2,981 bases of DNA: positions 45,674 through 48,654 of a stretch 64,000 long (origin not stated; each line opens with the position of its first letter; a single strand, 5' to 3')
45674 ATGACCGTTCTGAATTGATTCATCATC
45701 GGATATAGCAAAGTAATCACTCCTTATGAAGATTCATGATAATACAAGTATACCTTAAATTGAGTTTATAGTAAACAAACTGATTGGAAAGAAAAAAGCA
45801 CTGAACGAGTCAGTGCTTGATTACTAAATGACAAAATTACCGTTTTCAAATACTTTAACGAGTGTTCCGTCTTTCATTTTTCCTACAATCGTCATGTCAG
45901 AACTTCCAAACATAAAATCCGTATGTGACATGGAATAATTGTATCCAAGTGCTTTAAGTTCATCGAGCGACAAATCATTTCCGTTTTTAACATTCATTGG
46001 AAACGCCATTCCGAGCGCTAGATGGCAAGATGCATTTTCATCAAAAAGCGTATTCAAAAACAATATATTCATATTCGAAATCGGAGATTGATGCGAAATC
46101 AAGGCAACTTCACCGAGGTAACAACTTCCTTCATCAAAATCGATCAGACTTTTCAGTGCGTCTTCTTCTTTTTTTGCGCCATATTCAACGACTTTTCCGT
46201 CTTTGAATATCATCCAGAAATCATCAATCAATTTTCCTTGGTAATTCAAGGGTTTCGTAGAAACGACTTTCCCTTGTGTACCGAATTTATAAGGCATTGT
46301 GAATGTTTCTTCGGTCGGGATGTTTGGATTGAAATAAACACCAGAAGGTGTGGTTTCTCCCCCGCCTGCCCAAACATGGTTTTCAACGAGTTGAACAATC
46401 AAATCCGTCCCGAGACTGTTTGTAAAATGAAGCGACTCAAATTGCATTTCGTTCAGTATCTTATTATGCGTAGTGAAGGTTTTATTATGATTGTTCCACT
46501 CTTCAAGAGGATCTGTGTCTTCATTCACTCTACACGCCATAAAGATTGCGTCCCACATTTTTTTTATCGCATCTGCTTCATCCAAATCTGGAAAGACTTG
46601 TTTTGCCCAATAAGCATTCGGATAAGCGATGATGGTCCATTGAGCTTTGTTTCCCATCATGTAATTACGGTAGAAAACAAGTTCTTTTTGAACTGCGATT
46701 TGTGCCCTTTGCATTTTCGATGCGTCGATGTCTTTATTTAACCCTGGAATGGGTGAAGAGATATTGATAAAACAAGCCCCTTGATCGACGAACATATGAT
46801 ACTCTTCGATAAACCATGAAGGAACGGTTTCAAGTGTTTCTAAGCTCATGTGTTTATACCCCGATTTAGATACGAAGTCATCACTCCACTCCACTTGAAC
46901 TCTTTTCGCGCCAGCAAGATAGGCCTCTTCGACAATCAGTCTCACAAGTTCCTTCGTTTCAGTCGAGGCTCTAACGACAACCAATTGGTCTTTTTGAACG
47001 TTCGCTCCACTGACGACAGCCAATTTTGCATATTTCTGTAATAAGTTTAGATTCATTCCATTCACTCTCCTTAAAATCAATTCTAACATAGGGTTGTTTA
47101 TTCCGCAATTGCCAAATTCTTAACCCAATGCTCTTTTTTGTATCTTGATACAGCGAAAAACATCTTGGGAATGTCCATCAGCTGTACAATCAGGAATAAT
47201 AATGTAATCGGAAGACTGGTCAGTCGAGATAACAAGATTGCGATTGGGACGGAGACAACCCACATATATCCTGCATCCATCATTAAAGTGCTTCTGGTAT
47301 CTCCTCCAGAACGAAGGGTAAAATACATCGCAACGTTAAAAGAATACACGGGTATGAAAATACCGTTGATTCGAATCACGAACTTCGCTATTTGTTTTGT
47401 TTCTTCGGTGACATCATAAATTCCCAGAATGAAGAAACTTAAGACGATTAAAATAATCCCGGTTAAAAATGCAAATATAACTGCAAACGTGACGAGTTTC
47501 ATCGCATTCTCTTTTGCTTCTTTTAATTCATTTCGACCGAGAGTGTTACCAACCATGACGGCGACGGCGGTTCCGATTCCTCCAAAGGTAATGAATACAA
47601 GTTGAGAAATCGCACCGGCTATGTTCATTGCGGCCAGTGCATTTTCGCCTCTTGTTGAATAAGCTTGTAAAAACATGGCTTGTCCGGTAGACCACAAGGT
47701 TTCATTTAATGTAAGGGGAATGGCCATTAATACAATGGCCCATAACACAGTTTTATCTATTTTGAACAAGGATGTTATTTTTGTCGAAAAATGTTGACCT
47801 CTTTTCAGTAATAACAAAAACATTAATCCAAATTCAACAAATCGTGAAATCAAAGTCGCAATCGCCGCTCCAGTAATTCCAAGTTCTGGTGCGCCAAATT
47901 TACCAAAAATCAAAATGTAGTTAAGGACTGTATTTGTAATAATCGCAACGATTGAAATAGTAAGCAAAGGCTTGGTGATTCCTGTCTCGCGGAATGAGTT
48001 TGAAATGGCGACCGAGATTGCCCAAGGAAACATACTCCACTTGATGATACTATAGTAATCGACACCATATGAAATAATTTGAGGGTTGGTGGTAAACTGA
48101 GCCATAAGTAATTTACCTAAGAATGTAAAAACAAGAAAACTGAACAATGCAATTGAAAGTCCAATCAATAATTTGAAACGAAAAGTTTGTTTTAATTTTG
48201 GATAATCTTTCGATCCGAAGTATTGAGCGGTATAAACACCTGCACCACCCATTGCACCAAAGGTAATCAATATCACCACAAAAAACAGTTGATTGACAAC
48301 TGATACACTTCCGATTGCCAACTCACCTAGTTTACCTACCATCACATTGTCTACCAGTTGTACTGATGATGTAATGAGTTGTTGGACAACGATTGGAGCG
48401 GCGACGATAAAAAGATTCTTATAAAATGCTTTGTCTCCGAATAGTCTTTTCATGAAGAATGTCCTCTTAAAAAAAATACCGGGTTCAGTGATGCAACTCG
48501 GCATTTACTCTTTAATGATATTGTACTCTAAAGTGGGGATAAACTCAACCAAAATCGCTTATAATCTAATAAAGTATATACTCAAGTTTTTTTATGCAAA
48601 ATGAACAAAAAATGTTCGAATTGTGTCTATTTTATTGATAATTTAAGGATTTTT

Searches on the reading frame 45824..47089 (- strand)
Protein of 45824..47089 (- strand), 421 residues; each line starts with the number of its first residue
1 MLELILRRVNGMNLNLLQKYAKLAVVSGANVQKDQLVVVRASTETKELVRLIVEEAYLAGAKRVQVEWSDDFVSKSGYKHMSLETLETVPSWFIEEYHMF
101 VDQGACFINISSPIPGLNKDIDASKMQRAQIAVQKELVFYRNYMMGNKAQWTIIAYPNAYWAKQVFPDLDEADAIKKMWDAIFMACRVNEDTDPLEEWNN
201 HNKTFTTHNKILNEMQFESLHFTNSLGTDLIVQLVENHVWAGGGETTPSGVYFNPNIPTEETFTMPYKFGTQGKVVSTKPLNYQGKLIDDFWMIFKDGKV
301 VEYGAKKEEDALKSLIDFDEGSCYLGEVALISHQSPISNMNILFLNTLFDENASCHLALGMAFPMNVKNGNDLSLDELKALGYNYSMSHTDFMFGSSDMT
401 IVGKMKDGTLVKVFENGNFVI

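Call 109: search_protein_families(library=pfam, proteins=[window:45824-47089:-], max_evalue=0.0001)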
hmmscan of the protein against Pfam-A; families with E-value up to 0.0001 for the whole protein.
window:45824-47089:- (421 aa): 1 family
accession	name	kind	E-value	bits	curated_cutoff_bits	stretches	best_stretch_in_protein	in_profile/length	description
PF02073.20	Peptidase_M29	-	7e-158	526.1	27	1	16-419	4-406/406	Thermophilic metalloprotease (M29)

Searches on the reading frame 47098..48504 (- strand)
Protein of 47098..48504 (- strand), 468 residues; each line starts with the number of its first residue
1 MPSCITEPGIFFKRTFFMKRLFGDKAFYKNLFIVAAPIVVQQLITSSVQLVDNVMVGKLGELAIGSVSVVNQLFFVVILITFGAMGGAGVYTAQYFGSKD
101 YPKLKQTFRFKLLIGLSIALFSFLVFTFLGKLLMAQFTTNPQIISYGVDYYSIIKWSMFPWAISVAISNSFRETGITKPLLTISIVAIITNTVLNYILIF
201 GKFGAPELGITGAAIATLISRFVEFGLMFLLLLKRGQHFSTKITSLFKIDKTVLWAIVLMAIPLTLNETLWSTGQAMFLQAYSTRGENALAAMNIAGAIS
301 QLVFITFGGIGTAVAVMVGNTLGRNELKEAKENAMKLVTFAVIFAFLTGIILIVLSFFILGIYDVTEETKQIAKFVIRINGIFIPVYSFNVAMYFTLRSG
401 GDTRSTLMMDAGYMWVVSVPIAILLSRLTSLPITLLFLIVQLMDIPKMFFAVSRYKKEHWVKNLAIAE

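Call 109: search_protein_families(library=pfam, proteins=[window:47098-48504:-], max_evalue=0.0001)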
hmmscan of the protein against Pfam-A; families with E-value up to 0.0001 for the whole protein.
window:47098-48504:- (468 aa): 1 family
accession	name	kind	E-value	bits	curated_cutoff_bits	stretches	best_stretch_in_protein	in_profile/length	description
PF01554.23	MatE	-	6.7e-49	166.1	24.9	2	37-197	1-161/161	MatE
